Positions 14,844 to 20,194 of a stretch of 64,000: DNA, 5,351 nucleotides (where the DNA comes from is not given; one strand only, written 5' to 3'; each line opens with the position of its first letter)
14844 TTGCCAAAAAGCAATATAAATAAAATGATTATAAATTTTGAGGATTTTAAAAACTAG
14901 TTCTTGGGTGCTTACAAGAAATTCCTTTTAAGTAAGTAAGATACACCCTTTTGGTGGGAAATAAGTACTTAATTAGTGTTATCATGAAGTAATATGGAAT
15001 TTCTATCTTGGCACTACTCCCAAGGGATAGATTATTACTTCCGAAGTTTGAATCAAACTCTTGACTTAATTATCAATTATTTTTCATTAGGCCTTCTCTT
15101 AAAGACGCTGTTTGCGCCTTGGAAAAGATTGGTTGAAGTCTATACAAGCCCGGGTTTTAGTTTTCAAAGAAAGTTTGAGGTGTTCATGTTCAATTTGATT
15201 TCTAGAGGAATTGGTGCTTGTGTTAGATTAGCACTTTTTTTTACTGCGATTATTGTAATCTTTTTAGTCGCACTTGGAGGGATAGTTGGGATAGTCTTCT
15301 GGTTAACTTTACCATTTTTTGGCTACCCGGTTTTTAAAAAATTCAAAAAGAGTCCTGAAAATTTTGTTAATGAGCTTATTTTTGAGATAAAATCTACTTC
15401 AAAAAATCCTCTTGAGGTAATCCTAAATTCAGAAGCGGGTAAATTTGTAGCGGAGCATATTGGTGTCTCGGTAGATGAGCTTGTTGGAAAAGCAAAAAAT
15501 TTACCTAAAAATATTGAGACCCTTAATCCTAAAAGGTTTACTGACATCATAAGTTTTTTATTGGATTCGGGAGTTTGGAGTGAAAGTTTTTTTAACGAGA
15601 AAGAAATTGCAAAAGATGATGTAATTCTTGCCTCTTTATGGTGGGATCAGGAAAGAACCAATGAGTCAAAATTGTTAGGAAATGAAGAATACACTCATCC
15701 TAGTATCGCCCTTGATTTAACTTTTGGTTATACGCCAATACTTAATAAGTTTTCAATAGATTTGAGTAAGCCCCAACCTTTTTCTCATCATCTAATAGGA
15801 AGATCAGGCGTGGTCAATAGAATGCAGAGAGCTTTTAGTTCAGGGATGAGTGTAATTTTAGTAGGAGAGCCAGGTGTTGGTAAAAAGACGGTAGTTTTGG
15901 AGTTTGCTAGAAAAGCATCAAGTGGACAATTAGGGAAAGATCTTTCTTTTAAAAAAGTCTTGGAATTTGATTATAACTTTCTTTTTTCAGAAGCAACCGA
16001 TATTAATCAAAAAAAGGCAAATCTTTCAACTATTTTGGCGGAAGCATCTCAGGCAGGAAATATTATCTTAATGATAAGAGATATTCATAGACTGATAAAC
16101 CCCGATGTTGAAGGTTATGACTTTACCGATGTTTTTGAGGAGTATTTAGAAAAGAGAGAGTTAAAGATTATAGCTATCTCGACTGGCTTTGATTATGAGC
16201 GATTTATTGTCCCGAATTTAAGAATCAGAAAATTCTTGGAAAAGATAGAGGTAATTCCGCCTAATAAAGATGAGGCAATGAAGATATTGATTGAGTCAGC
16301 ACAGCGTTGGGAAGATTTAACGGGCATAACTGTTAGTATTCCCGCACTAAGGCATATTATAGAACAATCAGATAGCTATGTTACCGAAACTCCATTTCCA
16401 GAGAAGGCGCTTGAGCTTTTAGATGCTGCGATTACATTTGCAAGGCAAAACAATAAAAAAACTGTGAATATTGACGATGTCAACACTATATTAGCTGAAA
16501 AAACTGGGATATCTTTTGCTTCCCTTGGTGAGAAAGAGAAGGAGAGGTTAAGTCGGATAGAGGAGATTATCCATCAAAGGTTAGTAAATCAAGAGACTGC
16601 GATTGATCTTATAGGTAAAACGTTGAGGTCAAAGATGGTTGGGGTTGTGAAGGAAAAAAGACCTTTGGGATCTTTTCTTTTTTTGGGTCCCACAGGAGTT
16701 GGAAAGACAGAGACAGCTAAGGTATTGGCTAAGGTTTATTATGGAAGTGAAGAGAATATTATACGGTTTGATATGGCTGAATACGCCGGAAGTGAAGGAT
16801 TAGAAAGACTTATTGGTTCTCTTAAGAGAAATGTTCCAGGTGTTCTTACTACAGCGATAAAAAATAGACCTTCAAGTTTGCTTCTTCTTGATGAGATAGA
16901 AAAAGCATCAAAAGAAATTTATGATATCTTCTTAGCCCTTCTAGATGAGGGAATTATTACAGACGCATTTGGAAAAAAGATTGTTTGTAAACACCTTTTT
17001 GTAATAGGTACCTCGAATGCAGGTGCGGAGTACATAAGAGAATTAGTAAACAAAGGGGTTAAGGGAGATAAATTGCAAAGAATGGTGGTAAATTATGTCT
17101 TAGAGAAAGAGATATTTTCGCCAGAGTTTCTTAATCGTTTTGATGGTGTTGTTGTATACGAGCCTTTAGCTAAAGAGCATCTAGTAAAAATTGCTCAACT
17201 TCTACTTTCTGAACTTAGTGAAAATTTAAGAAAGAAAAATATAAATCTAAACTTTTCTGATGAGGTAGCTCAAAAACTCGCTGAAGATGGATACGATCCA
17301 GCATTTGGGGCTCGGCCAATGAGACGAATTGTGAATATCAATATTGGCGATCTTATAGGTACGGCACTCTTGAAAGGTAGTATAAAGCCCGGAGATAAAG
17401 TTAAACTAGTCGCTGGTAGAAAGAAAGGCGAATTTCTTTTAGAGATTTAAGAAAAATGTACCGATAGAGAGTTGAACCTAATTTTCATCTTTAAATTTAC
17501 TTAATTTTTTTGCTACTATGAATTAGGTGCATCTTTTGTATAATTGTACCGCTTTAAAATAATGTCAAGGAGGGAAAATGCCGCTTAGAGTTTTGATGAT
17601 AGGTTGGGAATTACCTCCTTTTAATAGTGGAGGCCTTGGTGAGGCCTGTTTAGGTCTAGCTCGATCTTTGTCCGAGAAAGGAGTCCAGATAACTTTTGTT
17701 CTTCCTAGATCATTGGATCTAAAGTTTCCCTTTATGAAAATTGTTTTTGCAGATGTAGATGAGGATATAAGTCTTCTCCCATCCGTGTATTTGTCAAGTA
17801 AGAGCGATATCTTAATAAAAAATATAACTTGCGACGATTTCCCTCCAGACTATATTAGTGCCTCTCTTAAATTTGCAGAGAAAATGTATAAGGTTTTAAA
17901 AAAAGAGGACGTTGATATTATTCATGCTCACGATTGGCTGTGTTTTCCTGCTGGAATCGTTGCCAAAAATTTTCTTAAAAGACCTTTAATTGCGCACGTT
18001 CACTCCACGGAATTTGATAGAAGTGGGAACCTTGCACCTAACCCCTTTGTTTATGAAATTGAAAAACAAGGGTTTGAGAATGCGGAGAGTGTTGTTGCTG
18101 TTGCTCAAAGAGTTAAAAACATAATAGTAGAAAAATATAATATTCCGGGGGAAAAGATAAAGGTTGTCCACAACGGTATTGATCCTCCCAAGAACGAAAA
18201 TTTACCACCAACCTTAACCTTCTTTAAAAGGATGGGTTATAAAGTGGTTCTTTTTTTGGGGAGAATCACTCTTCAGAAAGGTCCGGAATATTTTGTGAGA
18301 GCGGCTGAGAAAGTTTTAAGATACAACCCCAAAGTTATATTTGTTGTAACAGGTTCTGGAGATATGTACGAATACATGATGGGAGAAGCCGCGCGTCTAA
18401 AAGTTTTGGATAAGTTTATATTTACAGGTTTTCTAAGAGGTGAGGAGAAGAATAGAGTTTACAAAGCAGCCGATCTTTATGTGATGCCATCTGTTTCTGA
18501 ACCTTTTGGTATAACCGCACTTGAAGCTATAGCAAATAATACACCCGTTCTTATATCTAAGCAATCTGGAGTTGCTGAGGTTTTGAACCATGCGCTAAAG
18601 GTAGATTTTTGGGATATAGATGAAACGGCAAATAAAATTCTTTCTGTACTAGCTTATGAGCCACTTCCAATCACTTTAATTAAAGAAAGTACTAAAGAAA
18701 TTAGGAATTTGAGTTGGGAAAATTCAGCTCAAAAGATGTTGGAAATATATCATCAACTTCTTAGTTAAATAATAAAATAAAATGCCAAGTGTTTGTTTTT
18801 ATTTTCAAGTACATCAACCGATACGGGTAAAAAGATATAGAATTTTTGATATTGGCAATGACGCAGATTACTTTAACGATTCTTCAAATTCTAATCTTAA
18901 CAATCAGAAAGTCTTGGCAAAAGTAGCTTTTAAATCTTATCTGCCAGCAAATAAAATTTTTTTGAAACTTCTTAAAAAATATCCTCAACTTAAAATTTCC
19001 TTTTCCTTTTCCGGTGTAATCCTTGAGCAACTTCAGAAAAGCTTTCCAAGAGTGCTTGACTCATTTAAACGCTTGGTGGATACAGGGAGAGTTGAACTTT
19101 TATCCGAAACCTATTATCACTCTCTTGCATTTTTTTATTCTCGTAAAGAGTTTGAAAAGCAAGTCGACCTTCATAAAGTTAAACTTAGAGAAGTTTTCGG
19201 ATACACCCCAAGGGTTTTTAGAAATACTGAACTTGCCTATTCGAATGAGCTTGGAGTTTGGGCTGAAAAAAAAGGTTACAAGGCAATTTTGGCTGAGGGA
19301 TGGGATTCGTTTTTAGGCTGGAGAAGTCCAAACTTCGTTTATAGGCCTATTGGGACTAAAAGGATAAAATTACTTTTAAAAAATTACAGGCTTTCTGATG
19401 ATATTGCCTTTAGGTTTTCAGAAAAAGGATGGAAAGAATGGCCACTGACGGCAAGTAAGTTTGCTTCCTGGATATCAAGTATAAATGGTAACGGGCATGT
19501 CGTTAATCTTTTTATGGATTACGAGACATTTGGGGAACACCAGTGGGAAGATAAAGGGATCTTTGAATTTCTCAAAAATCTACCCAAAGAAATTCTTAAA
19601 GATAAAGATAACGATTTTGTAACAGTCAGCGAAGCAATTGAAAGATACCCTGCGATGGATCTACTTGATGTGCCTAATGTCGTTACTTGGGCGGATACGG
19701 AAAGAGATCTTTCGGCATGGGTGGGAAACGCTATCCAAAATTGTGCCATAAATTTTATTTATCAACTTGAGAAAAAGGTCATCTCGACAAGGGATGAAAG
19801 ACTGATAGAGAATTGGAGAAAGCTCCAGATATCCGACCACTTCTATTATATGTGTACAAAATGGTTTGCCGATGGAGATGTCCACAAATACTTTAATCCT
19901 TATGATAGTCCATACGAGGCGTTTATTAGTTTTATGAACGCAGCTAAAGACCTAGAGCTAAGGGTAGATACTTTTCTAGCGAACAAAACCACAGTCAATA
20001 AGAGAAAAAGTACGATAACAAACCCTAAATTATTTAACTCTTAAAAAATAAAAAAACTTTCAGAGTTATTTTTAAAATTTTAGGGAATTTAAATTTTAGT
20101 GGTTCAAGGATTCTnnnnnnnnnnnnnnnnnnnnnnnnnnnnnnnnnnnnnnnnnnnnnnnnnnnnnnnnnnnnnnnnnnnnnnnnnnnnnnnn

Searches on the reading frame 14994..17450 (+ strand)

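Call 69: search_protein_families(library=pfam, proteins=[window:14994-17450:+], max_evalue=0.00001)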
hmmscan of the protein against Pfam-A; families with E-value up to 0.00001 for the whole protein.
window:14994-17450:+ (818 aa): 9 families
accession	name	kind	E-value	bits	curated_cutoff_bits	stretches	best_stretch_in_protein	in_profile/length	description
PF07724.20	AAA_2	-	6.3e-37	127.6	27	1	556-717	1-164/166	AAA domain (Cdc48 subfamily)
PF10431.15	ClpB_D2-small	-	1.6e-22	79.7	21.9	1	725-804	1-80/81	C-terminal, D2-small domain, of ClpB protein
PF00004.35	AAA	-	9e-17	62.2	21.2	1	562-682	2-116/131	ATPase family associated with various cellular activities (AAA)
PF07728.20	AAA_5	-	1.2e-14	55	22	1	561-676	2-123/139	AAA domain (dynein-related subfamily)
PF17871.7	AAA_lid_9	-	1.2e-08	35.2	22.8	1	425-523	2-101/104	AAA lid domain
PF20030.5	bpMoxR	-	1.3e-06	28.1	27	0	518-676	2-146/205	MoxR domain in the MoxR-vWA-beta-propeller ternary systems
PF00158.32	Sigma54_activat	-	1.5e-06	28.4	20.2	0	560-671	24-138/168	Sigma-54 interaction domain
PF13191.12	AAA_16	-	3.6e-06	28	32.6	0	267-310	2-50/167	AAA ATPase domain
PF13401.12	AAA_22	-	7.3e-06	26.8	27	0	561-651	8-91/130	AAA domain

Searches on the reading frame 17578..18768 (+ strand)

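Call 69: search_protein_families(library=pfam, proteins=[window:17578-18768:+], max_evalue=0.00001)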
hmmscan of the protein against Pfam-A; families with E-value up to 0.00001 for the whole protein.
window:17578-18768:+ (396 aa): 7 families
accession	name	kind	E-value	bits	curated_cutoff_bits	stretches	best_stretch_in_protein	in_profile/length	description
PF00534.26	Glycos_transf_1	-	4.7e-31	108.1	26.4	1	218-371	12-169/172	Glycosyl transferases group 1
PF13692.12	Glyco_trans_1_4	-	3.8e-25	89.2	27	1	222-358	2-140/142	Glycosyl transferases group 1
PF13439.12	Glyco_transf_4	-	1e-24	87.9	28.5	1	18-203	2-168/170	Glycosyltransferase Family 4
PF20706.3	GT4-conflict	-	1e-17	64.7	26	1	156-342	134-326/385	Family 4 Glycosyltransferase in conflict systems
PF08323.17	Glyco_transf_5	-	6.2e-15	56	22.7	1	4-151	1-175/239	Starch synthase catalytic domain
PF13579.12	Glyco_trans_4_4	-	6.5e-15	56.3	29.7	1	18-200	1-158/158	Glycosyl transferase 4-like domain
PF00982.27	Glyco_transf_20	-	3.6e-07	29.7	32.5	0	289-361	363-440/473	Glycosyltransferase family 20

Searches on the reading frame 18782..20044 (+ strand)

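Call 69: search_protein_families(library=pfam, proteins=[window:18782-20044:+], max_evalue=0.00001)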
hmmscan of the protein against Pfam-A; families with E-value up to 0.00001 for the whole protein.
window:18782-20044:+ (420 aa): 2 families
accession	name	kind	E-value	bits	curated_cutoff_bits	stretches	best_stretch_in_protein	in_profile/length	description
PF03065.20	Glyco_hydro_57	-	4.2e-73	246.6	21.2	1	6-298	2-291/291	Glycosyl hydrolase family 57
PF01522.26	Polysacc_deac_1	-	2e-06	28.2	23.1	1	60-168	24-123/124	Polysaccharide deacetylase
